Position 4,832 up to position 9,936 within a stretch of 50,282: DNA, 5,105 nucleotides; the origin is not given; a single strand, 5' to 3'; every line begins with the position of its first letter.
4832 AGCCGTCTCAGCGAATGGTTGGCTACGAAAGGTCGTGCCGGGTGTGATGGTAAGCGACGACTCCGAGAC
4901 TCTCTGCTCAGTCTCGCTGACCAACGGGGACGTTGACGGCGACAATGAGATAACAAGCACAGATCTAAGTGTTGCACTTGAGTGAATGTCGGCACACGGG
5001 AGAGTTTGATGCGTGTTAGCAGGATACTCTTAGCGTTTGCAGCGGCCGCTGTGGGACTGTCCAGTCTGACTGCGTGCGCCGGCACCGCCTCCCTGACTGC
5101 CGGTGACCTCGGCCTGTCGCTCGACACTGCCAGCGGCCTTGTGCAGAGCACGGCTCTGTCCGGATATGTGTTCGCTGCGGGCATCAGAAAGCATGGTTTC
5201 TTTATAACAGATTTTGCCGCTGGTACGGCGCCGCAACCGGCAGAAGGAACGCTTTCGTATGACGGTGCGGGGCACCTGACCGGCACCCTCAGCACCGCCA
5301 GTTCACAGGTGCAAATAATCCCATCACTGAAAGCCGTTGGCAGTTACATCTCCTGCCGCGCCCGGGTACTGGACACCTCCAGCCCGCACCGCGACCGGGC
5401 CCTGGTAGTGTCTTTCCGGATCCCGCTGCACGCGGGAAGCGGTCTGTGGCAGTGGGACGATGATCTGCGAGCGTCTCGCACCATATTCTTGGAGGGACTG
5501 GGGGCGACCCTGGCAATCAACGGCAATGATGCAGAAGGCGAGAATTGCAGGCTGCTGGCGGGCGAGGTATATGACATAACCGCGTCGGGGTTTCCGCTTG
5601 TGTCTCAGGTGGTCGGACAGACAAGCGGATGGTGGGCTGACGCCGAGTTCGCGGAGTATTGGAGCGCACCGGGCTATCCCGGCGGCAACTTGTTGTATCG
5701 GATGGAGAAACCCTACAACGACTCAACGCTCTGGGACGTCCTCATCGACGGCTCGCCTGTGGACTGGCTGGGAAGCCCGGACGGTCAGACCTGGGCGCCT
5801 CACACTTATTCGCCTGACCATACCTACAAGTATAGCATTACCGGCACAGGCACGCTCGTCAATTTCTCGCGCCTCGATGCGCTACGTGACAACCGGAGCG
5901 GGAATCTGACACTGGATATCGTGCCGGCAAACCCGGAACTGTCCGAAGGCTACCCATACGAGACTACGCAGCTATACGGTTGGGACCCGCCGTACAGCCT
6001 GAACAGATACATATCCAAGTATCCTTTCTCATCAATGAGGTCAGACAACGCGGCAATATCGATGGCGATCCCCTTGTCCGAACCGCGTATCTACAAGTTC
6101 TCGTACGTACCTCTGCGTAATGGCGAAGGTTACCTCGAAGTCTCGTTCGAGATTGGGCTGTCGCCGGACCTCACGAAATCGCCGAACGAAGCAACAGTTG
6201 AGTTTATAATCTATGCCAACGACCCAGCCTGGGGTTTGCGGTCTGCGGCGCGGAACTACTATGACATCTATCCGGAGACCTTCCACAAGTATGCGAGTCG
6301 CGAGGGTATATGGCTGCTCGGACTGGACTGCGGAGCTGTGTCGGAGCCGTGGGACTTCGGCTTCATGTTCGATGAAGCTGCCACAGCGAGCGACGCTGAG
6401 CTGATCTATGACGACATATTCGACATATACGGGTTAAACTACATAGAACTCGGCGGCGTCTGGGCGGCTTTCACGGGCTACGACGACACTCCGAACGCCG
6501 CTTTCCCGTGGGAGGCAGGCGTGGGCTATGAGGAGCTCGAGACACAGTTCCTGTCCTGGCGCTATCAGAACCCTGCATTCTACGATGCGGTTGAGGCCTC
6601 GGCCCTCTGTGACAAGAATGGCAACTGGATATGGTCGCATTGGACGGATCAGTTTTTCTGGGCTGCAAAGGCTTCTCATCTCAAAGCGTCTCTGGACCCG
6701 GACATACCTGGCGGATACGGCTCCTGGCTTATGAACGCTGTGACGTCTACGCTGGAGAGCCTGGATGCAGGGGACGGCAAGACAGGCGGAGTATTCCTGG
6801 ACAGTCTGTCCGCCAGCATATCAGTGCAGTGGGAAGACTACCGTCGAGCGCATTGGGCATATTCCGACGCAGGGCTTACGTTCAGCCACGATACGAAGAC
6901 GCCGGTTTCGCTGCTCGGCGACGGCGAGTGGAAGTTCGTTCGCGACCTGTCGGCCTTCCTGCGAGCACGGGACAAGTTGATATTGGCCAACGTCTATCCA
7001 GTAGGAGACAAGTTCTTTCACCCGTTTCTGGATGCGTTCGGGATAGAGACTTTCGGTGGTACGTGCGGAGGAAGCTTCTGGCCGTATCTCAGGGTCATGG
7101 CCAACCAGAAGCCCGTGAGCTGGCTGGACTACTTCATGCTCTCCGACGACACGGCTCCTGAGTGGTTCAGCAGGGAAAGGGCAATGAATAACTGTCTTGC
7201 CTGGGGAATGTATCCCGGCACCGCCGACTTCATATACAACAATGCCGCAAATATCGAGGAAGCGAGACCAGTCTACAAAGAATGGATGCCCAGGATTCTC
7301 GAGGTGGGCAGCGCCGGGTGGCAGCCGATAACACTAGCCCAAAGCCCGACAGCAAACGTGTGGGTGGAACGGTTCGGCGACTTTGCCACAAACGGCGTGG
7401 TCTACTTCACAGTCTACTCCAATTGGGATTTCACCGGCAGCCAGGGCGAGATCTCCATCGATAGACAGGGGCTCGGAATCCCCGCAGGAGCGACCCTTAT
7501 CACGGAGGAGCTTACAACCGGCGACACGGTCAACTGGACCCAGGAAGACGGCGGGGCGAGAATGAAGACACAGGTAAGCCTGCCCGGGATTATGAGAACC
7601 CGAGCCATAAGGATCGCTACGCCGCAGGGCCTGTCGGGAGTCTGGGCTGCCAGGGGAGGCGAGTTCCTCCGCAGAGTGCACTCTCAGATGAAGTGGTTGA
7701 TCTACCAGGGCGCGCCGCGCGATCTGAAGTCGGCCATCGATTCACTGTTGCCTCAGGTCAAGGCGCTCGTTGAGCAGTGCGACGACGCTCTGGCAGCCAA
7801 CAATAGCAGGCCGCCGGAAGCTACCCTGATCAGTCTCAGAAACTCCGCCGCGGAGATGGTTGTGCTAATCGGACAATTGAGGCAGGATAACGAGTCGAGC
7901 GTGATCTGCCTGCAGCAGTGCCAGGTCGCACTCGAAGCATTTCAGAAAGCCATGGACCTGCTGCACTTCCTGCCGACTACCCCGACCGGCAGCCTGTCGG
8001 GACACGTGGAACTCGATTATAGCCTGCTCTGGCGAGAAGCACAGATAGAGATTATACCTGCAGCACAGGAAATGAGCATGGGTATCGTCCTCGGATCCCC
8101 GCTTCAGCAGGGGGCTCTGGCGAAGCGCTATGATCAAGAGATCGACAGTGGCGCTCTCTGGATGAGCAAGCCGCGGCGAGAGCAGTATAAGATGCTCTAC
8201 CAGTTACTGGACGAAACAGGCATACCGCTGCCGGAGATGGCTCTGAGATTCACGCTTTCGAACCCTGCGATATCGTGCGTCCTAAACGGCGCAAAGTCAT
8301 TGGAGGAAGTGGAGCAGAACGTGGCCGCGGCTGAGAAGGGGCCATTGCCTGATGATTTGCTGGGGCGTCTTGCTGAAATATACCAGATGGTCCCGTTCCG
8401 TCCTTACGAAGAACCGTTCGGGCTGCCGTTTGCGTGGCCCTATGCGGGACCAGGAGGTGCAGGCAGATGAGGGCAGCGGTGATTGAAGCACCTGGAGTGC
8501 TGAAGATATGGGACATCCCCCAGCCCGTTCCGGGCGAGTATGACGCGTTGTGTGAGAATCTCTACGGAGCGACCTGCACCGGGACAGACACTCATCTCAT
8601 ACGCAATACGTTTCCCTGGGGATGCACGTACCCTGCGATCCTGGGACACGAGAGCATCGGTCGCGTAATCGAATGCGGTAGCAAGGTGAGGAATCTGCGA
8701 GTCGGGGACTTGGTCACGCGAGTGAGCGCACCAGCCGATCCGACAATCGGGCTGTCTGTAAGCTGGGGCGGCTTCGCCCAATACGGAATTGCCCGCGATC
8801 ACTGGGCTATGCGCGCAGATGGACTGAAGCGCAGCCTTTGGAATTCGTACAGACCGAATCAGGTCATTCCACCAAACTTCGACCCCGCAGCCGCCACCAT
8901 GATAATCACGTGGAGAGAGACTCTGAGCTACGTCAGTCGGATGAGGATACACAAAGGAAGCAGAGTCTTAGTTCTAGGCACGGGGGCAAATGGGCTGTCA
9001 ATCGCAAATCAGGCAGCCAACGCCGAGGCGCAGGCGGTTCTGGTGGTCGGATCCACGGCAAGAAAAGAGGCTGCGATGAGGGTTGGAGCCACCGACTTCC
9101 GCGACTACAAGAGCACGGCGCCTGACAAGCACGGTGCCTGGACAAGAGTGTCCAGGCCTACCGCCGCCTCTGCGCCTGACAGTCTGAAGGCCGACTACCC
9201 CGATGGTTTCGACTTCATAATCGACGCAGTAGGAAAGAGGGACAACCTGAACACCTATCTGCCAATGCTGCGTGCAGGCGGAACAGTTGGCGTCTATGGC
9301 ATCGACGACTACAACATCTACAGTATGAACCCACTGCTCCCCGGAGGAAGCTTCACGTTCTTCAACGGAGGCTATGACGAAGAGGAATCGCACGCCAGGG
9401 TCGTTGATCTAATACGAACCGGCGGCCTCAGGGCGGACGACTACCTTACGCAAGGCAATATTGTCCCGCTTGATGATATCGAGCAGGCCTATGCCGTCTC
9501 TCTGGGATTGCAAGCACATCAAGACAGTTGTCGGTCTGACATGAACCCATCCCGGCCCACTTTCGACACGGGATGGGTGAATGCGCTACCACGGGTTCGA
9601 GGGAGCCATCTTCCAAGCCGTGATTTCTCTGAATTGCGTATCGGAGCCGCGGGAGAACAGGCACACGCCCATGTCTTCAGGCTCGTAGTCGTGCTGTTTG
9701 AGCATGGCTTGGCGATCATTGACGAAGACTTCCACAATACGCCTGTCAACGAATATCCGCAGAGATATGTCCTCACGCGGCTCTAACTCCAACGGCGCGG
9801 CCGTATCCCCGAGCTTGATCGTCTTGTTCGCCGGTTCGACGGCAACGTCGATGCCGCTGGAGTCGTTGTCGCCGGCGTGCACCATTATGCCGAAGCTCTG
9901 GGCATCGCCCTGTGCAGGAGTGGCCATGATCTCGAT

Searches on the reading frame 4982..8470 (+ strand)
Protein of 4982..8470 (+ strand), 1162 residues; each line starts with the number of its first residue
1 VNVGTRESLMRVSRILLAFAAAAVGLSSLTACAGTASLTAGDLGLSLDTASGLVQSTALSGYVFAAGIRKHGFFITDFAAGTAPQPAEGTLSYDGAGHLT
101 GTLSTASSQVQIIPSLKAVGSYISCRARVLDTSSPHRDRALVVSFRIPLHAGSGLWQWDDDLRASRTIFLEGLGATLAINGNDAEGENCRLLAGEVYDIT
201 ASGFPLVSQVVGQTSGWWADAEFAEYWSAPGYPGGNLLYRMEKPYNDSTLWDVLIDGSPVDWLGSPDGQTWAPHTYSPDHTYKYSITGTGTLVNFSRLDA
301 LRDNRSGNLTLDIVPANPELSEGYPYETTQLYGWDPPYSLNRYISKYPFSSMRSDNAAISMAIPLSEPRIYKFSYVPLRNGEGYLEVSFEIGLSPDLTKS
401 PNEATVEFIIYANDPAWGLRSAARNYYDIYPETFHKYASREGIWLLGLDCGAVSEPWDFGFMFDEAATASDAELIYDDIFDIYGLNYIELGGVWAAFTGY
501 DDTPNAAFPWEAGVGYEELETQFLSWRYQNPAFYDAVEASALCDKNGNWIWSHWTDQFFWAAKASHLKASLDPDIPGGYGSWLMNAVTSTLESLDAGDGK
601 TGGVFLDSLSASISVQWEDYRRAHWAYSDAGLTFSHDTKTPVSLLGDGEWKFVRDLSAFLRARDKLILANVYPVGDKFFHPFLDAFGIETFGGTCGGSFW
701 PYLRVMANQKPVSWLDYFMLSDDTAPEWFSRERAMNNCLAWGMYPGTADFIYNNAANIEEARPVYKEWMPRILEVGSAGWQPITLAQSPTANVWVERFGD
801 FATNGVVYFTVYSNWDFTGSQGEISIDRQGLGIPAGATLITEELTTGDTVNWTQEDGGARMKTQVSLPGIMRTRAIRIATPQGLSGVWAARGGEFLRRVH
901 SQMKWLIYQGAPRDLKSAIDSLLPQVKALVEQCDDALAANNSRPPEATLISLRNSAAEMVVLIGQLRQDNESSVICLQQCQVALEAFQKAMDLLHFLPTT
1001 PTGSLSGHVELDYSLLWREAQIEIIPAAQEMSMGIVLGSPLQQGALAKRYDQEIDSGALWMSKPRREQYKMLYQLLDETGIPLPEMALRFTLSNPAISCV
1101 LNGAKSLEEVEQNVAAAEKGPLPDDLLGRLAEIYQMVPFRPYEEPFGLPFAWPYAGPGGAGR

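Call 56: search_protein_families(library=pfam, proteins=[window:4982-8470:+], max_evalue=0.00001)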
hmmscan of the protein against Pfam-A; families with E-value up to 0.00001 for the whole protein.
window:4982-8470:+ (1162 aa): 1 family
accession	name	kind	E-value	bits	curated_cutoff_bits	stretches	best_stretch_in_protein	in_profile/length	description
PF00248.27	Aldo_ket_red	-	4.7e-12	46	24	1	1009-1134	160-290/291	Aldo/keto reductase family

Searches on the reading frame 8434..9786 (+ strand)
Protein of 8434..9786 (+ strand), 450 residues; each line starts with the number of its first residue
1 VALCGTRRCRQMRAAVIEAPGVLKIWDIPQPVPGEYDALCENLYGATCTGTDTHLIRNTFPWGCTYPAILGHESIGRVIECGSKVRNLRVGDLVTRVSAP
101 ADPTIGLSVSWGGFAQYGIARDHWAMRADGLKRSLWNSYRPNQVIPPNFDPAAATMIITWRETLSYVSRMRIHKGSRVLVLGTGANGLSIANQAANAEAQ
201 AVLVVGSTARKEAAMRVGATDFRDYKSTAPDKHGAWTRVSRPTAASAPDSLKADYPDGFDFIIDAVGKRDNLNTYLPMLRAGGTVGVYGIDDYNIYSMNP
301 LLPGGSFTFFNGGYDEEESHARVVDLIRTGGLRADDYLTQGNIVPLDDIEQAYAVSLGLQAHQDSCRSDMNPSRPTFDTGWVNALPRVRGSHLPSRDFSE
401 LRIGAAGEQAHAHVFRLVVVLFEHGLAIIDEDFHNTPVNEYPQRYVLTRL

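Call 56: search_protein_families(library=pfam, proteins=[window:8434-9786:+], max_evalue=0.00001)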
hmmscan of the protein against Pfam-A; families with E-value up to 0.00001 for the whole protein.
window:8434-9786:+ (450 aa): 2 families
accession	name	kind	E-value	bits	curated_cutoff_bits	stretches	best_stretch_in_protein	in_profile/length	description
PF00107.32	ADH_zinc_N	-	5.3e-10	39.8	31.8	1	187-302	6-103/129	Zinc-binding dehydrogenase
PF08240.17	ADH_N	-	6.6e-10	39.6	23.5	1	46-127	12-101/104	Alcohol dehydrogenase GroES-like domain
